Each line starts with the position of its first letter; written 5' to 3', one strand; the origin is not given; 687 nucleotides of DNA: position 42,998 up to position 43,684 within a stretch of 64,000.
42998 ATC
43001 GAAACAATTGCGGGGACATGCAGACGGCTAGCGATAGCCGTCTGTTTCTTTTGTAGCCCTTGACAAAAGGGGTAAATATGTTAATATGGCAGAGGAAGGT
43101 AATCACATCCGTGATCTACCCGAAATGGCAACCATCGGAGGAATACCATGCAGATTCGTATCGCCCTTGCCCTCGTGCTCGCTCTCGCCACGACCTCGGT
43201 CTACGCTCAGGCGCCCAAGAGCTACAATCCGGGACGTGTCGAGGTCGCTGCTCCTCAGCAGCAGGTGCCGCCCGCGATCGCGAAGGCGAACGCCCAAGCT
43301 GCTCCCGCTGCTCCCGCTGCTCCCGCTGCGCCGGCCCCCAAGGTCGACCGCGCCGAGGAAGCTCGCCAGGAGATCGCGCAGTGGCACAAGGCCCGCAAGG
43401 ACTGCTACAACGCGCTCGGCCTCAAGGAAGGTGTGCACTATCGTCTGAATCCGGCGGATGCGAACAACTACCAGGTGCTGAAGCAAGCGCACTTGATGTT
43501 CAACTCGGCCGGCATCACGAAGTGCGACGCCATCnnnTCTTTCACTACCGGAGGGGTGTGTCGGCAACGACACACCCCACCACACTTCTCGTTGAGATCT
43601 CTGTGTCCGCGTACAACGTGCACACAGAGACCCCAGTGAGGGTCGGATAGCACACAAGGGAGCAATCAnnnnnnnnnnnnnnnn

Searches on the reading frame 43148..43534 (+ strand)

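Call 11: search_protein_families(library=pfam, proteins=[window:43148-43534:+], max_evalue=1)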
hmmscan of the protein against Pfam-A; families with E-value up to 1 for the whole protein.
window:43148-43534:+ (129 aa): 2 families
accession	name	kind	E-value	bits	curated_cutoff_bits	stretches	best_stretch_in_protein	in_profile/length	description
PF11871.13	DUF3391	-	0.21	12.5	27.8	1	34-86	61-114/136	Domain of unknown function (DUF3391)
PF12200.13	DUF3597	-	0.24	12.4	29.8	1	33-92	17-81/127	Domain of unknown function (DUF3597)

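Call 56: search_protein_families(library=ncbifam, proteins=[window:43148-43534:+], max_evalue=0.1)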
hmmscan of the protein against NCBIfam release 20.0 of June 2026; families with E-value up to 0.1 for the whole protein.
window:43148-43534:+ (129 aa): 1 family
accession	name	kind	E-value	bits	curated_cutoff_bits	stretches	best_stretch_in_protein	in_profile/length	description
NF033885.1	conj_TraP_IncI1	equivalog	0.094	12.4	135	1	6-82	19-97/217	conjugal transfer protein TraP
